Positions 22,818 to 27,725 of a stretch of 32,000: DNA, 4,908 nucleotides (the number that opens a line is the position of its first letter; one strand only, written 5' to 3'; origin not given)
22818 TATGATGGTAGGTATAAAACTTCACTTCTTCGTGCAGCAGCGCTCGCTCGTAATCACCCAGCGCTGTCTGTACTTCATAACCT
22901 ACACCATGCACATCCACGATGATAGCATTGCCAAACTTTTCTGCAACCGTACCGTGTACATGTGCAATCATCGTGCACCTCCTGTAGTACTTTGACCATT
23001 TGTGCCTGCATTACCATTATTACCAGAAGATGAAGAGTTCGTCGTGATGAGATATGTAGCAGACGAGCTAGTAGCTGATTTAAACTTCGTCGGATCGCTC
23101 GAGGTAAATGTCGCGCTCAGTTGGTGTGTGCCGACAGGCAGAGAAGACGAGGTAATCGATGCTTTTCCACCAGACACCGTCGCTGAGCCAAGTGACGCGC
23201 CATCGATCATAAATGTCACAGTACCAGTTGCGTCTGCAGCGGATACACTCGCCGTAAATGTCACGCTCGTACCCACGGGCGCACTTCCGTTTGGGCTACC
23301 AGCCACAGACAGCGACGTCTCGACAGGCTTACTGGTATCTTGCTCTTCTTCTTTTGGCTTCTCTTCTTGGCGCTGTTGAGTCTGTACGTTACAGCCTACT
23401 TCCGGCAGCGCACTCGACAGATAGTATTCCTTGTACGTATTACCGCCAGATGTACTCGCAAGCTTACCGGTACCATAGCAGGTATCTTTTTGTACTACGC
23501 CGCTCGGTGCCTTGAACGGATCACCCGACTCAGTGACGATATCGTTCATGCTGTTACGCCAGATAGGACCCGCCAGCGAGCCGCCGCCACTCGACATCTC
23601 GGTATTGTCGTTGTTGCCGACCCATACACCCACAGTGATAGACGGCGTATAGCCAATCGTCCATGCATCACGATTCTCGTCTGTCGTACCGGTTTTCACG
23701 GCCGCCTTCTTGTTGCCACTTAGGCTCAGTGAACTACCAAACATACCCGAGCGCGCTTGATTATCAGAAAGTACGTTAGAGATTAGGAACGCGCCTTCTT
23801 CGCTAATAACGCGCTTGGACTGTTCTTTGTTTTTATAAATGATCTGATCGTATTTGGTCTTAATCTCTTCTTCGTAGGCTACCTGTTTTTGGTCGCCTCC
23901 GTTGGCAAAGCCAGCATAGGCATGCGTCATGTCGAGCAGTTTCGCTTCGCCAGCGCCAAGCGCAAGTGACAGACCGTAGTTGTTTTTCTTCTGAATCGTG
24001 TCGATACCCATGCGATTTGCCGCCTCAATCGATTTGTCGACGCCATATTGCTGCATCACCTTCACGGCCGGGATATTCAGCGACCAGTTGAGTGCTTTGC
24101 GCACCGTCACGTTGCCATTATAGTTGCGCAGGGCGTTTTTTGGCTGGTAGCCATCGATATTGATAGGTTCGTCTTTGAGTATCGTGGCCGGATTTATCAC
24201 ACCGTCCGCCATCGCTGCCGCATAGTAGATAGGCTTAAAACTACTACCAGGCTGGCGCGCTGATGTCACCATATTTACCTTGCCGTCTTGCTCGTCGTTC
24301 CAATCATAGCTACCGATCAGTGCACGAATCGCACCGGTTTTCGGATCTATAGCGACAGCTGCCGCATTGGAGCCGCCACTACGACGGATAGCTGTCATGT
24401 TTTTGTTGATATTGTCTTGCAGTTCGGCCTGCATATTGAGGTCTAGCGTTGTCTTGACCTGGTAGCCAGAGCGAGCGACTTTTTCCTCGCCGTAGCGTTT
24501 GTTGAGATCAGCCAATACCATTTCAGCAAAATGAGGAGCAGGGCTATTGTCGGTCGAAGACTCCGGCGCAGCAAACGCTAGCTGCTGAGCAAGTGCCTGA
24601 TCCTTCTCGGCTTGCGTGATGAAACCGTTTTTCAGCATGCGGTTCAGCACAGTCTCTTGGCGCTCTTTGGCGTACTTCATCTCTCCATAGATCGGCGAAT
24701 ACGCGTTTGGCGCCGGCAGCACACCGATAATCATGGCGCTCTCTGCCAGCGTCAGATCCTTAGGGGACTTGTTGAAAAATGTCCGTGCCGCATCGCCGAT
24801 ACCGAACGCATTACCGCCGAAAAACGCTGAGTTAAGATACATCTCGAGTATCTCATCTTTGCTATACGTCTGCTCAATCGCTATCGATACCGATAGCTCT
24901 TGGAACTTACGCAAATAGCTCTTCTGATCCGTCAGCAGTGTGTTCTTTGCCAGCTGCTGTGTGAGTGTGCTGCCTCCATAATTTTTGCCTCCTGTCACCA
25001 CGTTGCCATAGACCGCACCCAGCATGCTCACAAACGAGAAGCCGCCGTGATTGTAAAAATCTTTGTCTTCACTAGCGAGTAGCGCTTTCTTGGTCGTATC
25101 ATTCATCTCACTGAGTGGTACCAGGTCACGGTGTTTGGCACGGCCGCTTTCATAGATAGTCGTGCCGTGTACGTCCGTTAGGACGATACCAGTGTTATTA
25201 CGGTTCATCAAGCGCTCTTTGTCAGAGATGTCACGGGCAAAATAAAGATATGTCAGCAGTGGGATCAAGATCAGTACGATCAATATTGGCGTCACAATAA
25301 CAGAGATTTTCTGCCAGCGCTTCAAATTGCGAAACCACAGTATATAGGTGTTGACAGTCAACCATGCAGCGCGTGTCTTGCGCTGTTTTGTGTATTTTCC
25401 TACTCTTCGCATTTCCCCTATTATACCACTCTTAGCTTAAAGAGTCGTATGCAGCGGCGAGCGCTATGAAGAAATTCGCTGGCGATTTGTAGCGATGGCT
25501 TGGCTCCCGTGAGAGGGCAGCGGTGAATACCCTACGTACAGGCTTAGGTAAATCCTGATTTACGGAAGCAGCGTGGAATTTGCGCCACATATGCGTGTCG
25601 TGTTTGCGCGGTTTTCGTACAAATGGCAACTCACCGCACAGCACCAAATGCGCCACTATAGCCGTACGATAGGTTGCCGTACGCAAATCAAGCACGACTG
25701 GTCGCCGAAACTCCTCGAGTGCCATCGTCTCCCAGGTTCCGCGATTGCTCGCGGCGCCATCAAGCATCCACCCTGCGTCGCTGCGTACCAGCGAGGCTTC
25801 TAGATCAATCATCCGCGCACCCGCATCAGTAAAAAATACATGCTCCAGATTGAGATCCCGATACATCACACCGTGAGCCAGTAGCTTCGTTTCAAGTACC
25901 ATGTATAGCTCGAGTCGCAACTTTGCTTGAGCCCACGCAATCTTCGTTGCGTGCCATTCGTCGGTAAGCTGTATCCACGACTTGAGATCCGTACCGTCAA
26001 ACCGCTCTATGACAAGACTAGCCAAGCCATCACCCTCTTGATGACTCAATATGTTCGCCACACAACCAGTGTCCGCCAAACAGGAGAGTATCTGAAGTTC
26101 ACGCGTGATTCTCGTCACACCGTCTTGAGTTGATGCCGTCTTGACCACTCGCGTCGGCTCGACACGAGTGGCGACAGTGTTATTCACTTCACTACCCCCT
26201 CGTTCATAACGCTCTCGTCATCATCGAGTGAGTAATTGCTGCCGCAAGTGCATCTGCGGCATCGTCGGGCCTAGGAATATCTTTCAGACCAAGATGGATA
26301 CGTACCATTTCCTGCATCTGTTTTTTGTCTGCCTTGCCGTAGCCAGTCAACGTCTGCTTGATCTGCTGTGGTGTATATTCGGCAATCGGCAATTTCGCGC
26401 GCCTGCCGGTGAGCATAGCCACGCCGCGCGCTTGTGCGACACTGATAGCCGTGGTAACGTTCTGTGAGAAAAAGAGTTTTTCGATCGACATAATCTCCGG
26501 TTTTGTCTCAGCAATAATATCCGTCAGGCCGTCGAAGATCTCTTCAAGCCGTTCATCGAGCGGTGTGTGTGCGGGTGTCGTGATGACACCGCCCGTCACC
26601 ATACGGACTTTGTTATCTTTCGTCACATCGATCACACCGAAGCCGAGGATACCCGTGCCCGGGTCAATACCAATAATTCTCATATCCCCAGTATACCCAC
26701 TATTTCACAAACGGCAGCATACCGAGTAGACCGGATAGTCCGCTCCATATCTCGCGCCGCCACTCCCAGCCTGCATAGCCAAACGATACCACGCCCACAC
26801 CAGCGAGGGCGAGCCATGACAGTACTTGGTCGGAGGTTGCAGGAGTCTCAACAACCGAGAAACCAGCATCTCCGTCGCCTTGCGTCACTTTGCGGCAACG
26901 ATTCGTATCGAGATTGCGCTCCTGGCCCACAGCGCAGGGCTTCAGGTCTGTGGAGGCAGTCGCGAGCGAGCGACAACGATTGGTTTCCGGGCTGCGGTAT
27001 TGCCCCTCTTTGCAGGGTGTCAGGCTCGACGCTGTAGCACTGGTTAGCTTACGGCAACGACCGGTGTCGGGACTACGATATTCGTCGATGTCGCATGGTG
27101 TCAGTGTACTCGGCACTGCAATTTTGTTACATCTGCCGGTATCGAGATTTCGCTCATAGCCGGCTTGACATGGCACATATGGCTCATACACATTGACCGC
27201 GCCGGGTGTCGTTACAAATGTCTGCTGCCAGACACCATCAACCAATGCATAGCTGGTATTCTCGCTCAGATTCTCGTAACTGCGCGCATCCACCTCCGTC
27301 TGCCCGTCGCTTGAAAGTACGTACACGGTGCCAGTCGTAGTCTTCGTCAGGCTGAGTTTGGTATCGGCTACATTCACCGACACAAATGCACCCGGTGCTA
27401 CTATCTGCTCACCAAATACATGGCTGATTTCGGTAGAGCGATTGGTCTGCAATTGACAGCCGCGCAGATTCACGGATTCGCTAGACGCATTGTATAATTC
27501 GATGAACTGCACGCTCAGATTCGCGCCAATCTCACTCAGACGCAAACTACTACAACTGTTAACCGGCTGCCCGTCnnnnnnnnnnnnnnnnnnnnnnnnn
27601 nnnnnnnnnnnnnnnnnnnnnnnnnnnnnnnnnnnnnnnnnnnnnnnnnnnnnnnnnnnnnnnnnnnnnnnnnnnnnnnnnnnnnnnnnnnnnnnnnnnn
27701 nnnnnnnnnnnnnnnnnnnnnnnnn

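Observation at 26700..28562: Triple-LTD, Cys-repeat, membrane-anchored surface protein next to comEC: candidate extracellular DNA receptor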

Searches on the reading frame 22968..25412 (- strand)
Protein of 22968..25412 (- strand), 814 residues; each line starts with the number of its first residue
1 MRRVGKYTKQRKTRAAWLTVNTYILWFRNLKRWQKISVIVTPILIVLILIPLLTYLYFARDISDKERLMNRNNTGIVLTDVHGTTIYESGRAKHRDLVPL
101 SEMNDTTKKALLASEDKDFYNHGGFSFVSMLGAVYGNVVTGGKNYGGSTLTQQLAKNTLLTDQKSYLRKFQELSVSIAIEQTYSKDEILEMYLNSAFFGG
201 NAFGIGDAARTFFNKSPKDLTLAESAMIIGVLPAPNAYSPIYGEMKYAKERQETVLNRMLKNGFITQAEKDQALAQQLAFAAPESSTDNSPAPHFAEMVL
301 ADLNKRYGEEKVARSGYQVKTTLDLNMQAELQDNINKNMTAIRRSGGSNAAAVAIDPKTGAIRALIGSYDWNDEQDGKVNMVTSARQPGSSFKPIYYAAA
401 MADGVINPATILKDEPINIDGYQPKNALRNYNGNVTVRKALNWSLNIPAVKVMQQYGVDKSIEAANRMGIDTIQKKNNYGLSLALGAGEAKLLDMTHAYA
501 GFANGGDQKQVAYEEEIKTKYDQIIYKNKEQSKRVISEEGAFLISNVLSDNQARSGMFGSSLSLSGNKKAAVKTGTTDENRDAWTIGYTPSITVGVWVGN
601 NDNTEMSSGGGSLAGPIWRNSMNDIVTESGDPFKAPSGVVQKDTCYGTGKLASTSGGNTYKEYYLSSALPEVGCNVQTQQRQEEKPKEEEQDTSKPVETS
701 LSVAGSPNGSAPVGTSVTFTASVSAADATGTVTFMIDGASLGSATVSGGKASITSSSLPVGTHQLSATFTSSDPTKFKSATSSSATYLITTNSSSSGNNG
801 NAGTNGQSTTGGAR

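Call 3: search_protein_families(library=pfam, proteins=[window:22968-25412:-], max_evalue=0.1)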
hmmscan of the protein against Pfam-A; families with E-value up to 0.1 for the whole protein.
window:22968-25412:- (814 aa): 4 families
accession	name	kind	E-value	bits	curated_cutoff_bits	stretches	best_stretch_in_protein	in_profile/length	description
PF00912.28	Transgly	-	7.9e-58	195.2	27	1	83-259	2-177/178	Transglycosylase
PF00905.27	Transpeptidase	-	2.2e-28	99.8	22.1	1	351-622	2-298/299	Penicillin binding protein transpeptidase domain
PF16640.11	Big_3_5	-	1.3e-14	54.9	35.5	1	708-786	5-84/88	Bacterial Ig-like domain (group 3)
PF17957.7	Big_7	-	3e-05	25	24.1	1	706-767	7-70/70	Bacterial Ig domain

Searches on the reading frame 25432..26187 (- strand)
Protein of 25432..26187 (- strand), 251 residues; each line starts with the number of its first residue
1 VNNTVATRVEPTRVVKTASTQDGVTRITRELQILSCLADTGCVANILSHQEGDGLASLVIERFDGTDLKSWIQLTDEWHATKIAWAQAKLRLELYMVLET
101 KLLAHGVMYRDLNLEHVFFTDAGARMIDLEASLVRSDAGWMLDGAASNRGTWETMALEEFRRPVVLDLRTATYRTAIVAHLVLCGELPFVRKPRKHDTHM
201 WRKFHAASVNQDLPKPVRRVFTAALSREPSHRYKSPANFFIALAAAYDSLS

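Call 3: search_protein_families(library=pfam, proteins=[window:25432-26187:-], max_evalue=0.1)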
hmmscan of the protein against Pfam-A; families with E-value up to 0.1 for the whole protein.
window:25432-26187:- (251 aa): 2 families
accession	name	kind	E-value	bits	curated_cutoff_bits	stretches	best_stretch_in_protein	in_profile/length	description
PF00069.31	Pkinase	-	8.9e-06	25.7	31.7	1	19-233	39-252/263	Protein kinase domain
PF06293.20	Kdo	-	0.00053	19.9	21.3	1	23-135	54-172/207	Lipopolysaccharide kinase (Kdo/WaaP) family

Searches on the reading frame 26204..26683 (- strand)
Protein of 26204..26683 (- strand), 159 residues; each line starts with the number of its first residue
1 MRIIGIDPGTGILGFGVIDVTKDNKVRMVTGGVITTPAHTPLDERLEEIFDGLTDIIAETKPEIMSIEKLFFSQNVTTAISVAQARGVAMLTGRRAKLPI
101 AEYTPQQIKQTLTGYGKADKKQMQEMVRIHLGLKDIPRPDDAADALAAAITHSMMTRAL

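Call 3: search_protein_families(library=pfam, proteins=[window:26204-26683:-], max_evalue=0.1)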
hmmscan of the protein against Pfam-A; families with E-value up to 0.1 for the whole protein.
window:26204-26683:- (159 aa): 1 family
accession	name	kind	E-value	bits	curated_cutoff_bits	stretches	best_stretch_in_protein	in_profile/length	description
PF02075.23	RuvC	-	1.1e-49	168.6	22.2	1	3-152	1-148/148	Crossover junction endodeoxyribonuclease RuvC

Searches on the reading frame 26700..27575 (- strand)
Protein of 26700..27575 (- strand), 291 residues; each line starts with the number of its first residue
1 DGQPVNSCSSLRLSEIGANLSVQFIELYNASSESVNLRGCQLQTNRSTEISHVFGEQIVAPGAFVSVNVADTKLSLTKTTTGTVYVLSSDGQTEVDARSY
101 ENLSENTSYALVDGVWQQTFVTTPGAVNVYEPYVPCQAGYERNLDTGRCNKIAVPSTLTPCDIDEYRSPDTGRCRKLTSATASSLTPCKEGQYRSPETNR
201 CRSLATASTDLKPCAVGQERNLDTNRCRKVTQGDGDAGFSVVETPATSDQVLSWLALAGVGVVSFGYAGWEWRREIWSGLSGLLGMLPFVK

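Call 74: search_protein_representatives(protein=window:26700-27575:-)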
Query: 291 residues. Proteins with E-value up to 0.001 (for the whole library): 2631; up to 1e-10: 1260; up to 1e-30: 754. The best 150 are listed.
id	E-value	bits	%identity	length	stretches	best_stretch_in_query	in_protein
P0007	1.2e-149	513.7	66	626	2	1-291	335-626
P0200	2.4e-125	433.9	58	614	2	4-209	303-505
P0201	1.5e-123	428.0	47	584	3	4-277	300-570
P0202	1.5e-113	395.2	59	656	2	3-229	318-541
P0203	2.4e-113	394.5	43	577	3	3-282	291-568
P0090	5.5e-112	390.0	50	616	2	4-280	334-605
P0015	4.6e-105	367.3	59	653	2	1-230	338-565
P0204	2.5e-102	358.3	43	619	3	3-283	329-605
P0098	1.9e-99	348.9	46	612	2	5-277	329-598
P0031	3.8e-99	347.9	56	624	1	3-284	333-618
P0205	9.0e-98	343.4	45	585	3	3-231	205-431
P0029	4.5e-97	341.1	58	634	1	4-283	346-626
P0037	4.8e-97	341.0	55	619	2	1-282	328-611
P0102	1.1e-96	339.8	44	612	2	3-277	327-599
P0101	2.6e-96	338.6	46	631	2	2-276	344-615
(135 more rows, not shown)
